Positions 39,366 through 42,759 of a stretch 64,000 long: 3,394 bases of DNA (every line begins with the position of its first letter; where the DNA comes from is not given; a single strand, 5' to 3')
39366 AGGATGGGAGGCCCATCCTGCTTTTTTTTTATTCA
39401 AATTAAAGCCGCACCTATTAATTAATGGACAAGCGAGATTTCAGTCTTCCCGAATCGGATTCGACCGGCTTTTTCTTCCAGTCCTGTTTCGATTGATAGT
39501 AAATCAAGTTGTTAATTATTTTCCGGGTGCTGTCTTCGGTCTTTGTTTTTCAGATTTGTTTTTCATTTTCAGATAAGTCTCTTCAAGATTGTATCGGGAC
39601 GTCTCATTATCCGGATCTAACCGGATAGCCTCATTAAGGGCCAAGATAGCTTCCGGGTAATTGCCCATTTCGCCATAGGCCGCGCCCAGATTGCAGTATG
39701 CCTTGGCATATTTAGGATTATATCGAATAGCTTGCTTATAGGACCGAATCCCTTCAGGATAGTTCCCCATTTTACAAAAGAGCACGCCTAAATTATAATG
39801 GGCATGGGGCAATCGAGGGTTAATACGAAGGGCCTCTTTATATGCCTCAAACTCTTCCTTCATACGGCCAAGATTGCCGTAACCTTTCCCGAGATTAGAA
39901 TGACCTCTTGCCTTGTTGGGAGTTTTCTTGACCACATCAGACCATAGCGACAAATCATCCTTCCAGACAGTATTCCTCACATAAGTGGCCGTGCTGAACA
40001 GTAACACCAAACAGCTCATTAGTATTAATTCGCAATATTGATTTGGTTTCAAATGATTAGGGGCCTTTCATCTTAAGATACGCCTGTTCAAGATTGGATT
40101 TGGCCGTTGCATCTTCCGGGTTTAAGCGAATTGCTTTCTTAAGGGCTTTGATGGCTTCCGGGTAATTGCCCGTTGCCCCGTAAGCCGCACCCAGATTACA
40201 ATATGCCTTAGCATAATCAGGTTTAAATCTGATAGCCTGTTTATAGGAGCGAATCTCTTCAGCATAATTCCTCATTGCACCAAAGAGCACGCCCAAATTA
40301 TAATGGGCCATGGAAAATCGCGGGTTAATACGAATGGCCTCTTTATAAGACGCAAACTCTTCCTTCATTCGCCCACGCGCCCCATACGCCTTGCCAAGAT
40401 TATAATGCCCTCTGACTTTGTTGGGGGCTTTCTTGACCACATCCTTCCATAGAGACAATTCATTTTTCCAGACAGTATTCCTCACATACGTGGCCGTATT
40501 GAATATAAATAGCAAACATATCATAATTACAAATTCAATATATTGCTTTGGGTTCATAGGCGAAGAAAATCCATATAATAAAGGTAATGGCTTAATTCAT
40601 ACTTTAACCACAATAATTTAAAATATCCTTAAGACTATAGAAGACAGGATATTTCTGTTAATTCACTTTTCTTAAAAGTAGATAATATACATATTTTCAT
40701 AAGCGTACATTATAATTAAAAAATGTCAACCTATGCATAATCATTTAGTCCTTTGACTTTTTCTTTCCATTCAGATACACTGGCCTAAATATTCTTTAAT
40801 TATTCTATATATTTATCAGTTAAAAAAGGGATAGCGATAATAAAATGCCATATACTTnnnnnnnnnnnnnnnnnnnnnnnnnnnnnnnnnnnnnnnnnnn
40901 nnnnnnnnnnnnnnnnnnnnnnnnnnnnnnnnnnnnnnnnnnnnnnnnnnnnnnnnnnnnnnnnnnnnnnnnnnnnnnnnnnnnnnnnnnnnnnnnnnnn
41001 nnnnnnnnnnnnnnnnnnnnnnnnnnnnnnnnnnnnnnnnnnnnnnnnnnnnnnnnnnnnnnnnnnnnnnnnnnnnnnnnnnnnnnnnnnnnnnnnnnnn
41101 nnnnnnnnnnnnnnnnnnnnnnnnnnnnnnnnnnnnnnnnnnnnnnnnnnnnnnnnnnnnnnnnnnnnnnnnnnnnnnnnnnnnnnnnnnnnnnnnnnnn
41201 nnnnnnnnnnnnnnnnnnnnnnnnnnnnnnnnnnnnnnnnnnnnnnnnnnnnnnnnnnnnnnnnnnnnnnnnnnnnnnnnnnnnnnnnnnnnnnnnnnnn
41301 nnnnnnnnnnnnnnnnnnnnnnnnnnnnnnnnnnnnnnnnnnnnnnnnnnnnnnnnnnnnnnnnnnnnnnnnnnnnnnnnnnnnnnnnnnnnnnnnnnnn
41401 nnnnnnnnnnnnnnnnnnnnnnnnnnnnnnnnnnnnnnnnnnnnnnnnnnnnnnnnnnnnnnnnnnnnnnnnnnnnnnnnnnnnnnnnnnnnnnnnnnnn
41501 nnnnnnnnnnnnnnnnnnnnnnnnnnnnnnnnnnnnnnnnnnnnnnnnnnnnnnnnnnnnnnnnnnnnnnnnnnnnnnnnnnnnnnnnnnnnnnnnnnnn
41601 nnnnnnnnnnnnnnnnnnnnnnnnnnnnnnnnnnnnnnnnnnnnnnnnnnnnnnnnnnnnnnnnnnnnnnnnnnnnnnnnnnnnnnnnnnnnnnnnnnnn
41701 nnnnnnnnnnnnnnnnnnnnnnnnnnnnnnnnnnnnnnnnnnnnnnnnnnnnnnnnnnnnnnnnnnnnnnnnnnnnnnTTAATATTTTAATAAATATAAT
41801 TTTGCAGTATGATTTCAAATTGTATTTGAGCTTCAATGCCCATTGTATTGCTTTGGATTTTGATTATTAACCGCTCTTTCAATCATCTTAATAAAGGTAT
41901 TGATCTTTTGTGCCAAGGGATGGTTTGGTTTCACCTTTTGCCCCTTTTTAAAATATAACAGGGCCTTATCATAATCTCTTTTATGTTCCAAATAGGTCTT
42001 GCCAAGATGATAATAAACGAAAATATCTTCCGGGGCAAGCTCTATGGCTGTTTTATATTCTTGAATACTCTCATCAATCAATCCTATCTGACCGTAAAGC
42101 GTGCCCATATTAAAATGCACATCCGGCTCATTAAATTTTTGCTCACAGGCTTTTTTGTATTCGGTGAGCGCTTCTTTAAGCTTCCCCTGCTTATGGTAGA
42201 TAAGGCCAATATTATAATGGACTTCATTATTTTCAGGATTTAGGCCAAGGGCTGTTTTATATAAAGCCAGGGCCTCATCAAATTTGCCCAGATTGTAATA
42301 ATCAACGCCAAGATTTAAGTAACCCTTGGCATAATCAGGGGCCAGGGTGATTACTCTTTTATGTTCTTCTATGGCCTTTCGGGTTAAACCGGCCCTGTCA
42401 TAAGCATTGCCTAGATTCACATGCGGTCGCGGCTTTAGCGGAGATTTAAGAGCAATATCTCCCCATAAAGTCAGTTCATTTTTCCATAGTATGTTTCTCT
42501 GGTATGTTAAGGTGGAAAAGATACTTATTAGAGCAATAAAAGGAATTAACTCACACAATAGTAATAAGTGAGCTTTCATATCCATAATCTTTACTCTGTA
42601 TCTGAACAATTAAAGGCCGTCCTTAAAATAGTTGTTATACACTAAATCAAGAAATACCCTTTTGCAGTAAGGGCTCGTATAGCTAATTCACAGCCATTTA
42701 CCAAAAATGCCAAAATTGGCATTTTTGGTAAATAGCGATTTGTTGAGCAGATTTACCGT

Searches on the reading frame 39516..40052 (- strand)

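Call 6: search_protein_families(library=pfam, proteins=[window:39516-40052:-], max_evalue=0.01)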
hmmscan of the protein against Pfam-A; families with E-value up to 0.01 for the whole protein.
window:39516-40052:- (178 aa): 20 families
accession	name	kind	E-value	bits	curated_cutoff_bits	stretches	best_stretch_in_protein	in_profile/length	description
PF13414.12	TPR_11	-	1e-30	105.6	26.8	3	92-130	4-42/42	TPR repeat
PF00515.34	TPR_1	-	3e-24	84.2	27.8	2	116-149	1-34/34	Tetratricopeptide repeat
PF07719.23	TPR_2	-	1.3e-21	75.3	27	2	116-149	1-34/34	Tetratricopeptide repeat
PF13431.12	TPR_17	-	2.8e-20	71.3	24.4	2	105-136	2-33/34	Tetratricopeptide repeat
PF13181.12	TPR_8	-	3.2e-18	64.7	25.7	3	116-149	1-34/34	Tetratricopeptide repeat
PF13424.12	TPR_12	-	5.6e-15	55.7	30.1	1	84-146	5-75/77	Tetratricopeptide repeat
PF14559.12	TPR_19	-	2.4e-14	53.8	25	3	95-149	4-58/68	Tetratricopeptide repeat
PF13432.12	TPR_16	-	3.7e-13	50.1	32.7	1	86-149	1-64/65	Tetratricopeptide repeat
PF13374.12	TPR_10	-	4.5e-09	36.5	27.5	1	116-144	2-30/42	Tetratricopeptide repeat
PF13428.12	TPR_14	-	3.1e-08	33.9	23.5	0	122-154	7-39/44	Tetratricopeptide repeat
PF13174.12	TPR_6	-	5.4e-08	33.4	26.3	0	84-114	2-32/33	Tetratricopeptide repeat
PF13176.12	TPR_7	-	8.6e-08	32.1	27.9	0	84-113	1-32/36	Tetratricopeptide repeat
PF23914.1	TPR_CcmH_CycH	-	9.3e-07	29.3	42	1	107-171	41-105/158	Cytochrome c-type biogenesis protein H TPR domain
PF13371.12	TPR_9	-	3.5e-06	27.4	35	0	108-152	21-65/73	Tetratricopeptide repeat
PF24575.1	TPR_Slam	-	0.00023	22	35.2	0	85-124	50-89/104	Surface lipoprotein assembly modifier, N-terminal TPR repeats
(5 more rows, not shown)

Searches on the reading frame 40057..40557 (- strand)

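Call 6: search_protein_families(library=pfam, proteins=[window:40057-40557:-], max_evalue=0.01)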
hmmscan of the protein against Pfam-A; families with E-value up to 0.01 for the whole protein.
window:40057-40557:- (166 aa): 19 families
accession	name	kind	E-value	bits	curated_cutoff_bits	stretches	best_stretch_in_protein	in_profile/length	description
PF13414.12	TPR_11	-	1.8e-28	98.4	26.8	3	102-130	14-42/42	TPR repeat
PF00515.34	TPR_1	-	8.2e-22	76.5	27.8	3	116-149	1-34/34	Tetratricopeptide repeat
PF13431.12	TPR_17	-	4.9e-20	70.5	24.4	2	105-136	2-33/34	Tetratricopeptide repeat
PF13181.12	TPR_8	-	1e-19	69.4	25.7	3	116-149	1-34/34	Tetratricopeptide repeat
PF07719.23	TPR_2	-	8.6e-16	57.1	27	1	116-149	1-34/34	Tetratricopeptide repeat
PF13424.12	TPR_12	-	4.7e-14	52.8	30.1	1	112-145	41-74/77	Tetratricopeptide repeat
PF13432.12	TPR_16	-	1.2e-13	51.6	32.7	2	122-156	3-37/65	Tetratricopeptide repeat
PF13374.12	TPR_10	-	2.3e-10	40.6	27.5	1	116-145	2-31/42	Tetratricopeptide repeat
PF13428.12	TPR_14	-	1.4e-09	38.1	23.5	1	122-153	7-38/44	Tetratricopeptide repeat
PF14559.12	TPR_19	-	5.3e-09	36.7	25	2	98-153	7-62/68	Tetratricopeptide repeat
PF13174.12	TPR_6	-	3.7e-07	30.8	26.3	0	121-148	5-32/33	Tetratricopeptide repeat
PF13176.12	TPR_7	-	7.4e-07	29.2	27.9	0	121-150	4-35/36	Tetratricopeptide repeat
PF23914.1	TPR_CcmH_CycH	-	1e-06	29.2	42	1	109-161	43-95/158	Cytochrome c-type biogenesis protein H TPR domain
PF01239.28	PPTA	-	1.3e-05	25.1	29.5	0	133-152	2-21/32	Protein prenyltransferase alpha subunit repeat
PF13371.12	TPR_9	-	0.00015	22.1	35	1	99-153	12-66/73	Tetratricopeptide repeat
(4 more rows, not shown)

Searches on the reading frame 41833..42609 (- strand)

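Call 50: search_protein_families(library=pfam, proteins=[window:41833-42609:-], max_evalue=0.00001)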
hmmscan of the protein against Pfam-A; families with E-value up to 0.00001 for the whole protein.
window:41833-42609:- (258 aa): 14 families
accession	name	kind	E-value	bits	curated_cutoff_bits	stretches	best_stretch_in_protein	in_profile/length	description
PF13414.12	TPR_11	-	2.1e-36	123.8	26.8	3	104-142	4-42/42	TPR repeat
PF00515.34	TPR_1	-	1.5e-34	116.8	27.8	2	94-127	1-34/34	Tetratricopeptide repeat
PF13181.12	TPR_8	-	4.7e-30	101.6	25.7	0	129-158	2-31/34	Tetratricopeptide repeat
PF07719.23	TPR_2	-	4.9e-30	101.6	27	2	94-127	1-34/34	Tetratricopeptide repeat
PF13431.12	TPR_17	-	9.6e-21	72.7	24.4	0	185-217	2-33/34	Tetratricopeptide repeat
PF13432.12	TPR_16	-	2.5e-19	69.8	32.7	1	98-157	1-60/65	Tetratricopeptide repeat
PF13424.12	TPR_12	-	1.2e-18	67.5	30.1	1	94-156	3-73/77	Tetratricopeptide repeat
PF13428.12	TPR_14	-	1.8e-16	59.4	23.5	0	97-133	4-40/44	Tetratricopeptide repeat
PF13176.12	TPR_7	-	5.7e-16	57.6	27.9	0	98-127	3-34/36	Tetratricopeptide repeat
PF14559.12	TPR_19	-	2.1e-15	57.2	25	1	108-165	5-62/68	Tetratricopeptide repeat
PF13174.12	TPR_6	-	1.4e-12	47.8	26.3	0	97-125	3-31/33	Tetratricopeptide repeat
PF13374.12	TPR_10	-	1.7e-09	37.8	27.5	0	97-121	5-29/42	Tetratricopeptide repeat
PF24575.1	TPR_Slam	-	2.4e-07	31.6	35.2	0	105-170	26-89/104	Surface lipoprotein assembly modifier, N-terminal TPR repeats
PF12895.13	ANAPC3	-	5.1e-07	30.3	27.2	1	93-153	23-81/82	Anaphase-promoting complex, cyclosome, subunit 3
